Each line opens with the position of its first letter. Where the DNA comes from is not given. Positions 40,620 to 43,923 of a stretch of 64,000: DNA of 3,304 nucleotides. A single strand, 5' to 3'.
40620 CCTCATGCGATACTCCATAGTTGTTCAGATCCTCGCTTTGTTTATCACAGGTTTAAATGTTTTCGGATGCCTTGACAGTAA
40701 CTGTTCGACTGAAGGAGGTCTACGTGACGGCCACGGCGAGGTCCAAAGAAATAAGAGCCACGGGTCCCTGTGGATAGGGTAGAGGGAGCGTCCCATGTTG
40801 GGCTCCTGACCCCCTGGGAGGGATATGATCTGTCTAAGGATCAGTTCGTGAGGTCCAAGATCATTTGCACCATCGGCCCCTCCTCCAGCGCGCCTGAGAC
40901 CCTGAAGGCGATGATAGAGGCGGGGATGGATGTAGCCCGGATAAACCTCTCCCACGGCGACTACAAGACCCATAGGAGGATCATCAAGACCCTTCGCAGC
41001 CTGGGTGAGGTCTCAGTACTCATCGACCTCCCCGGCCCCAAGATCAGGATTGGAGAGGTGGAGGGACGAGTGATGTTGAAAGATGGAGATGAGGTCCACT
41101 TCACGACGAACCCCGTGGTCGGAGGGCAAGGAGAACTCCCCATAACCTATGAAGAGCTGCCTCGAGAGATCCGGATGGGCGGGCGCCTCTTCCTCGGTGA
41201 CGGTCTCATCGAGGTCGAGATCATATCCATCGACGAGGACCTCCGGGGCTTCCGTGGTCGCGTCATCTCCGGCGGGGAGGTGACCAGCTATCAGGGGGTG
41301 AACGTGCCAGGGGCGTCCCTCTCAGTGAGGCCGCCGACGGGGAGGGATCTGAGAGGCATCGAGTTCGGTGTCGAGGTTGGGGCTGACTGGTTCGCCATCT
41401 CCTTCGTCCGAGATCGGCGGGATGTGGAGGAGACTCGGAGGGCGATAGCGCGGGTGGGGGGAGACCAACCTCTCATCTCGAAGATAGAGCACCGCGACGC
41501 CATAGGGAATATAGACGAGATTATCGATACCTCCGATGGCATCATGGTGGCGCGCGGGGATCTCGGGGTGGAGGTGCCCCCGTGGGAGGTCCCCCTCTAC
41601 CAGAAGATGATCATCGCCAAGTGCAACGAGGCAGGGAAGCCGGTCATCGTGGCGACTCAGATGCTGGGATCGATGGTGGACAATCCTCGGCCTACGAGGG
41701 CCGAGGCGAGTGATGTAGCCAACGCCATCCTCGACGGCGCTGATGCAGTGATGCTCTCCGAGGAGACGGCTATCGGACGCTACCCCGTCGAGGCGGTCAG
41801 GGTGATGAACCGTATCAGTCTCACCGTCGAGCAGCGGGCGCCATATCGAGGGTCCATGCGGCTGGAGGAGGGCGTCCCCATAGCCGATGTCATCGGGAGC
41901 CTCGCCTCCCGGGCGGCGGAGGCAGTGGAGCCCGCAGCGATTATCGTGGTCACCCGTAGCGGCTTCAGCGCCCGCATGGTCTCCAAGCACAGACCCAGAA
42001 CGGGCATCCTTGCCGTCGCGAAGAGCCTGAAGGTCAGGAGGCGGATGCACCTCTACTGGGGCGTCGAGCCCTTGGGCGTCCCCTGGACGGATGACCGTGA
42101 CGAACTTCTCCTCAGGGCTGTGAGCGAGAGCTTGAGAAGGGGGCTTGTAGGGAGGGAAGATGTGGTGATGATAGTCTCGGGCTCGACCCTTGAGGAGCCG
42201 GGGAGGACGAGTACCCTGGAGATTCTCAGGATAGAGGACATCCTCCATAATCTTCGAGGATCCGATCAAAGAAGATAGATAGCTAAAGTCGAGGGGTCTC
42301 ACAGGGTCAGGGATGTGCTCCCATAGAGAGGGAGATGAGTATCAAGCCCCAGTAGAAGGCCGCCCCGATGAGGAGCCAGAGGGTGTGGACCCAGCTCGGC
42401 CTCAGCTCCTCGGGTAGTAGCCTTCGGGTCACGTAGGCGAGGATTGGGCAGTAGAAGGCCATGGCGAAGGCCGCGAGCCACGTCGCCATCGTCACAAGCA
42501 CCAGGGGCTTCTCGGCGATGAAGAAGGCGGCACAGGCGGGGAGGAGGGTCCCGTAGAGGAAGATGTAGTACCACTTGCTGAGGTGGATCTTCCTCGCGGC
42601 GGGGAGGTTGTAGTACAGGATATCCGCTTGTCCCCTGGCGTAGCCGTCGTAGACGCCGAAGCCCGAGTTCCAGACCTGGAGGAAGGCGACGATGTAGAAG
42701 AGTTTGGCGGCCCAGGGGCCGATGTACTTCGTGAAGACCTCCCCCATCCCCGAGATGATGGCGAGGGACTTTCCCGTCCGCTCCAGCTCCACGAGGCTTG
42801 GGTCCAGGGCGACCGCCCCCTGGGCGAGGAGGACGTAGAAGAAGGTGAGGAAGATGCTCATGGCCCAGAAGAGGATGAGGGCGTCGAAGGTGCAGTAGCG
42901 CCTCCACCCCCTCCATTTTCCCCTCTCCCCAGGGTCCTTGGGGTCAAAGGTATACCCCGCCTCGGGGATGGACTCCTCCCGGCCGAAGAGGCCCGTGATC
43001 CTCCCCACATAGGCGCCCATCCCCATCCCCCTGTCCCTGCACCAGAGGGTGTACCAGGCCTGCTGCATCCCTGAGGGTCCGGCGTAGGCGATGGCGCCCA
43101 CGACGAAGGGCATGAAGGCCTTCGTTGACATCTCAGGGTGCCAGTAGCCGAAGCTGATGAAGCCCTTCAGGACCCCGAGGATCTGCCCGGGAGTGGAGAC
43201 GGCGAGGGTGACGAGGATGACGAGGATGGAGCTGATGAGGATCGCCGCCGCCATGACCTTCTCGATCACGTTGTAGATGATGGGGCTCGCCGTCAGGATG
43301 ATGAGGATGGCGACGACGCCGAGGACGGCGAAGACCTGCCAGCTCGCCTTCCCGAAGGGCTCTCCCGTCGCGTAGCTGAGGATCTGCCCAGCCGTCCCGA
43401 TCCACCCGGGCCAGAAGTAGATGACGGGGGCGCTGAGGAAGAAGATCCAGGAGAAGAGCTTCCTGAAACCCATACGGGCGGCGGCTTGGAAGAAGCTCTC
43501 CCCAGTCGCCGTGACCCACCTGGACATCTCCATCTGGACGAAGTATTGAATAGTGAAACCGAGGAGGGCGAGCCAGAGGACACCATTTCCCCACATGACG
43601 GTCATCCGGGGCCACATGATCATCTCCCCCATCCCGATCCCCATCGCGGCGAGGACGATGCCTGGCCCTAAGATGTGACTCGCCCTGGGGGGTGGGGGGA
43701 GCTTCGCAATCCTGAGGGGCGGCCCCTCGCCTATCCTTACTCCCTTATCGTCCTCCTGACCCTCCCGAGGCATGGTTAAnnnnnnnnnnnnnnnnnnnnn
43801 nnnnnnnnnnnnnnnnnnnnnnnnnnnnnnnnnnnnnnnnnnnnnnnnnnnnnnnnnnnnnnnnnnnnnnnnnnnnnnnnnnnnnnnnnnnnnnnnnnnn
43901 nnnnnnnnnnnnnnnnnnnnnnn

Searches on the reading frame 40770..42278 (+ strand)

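Call 41: search_protein_families(library=ncbifam, proteins=[window:40770-42278:+], max_evalue=0.00001)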
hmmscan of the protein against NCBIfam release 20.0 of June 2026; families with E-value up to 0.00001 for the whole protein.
window:40770-42278:+ (502 aa): 7 families
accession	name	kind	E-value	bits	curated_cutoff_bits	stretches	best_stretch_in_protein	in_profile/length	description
NF004978.0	PRK06354.1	subfamily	4.8e-157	523.9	462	1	24-494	5-484/590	pyruvate kinase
NF004491.0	PRK05826.1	subfamily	2.3e-147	491.3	432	1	28-489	6-476/477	pyruvate kinase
TIGR01064.1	pyruv_kin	equivalog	6.6e-145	483.2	306.4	1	28-487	2-475/476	pyruvate kinase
NF004886.0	PRK06247.1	subfamily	1.3e-134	449.4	623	1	28-489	6-471/476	pyruvate kinase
NF006664.0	PRK09206.1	equivalog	5e-123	411.1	686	1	28-485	3-467/470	pyruvate kinase PykF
NF005234.0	PRK06739.1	equivalog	9.6e-89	297.8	564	1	32-353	6-328/352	pyruvate kinase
NF011314.0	PRK14725.1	equivalog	6.9e-50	170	642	2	98-357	330-597/614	pyruvate kinase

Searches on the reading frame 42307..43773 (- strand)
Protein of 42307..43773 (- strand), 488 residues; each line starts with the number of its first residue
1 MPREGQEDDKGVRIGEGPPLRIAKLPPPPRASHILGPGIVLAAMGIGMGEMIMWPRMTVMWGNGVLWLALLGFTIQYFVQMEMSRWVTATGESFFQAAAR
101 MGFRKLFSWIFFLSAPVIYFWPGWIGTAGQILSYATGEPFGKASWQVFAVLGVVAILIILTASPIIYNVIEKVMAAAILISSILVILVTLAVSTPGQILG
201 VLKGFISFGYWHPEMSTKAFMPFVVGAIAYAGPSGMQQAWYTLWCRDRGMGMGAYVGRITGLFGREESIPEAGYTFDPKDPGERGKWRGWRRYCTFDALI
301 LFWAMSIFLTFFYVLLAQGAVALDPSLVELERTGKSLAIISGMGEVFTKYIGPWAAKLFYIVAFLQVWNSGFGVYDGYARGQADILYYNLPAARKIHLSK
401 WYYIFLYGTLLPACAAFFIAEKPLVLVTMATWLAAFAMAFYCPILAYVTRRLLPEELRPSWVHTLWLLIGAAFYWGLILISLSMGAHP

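Call 41: search_protein_families(library=ncbifam, proteins=[window:42307-43773:-], max_evalue=0.00001)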
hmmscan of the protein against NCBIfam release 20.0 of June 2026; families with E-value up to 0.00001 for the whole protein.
window:42307-43773:- (488 aa): 1 family
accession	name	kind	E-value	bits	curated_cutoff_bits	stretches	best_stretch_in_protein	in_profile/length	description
NF037982.1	Nramp_1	equivalog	1.1e-87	294.9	50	1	36-452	1-403/404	Nramp family divalent metal transporter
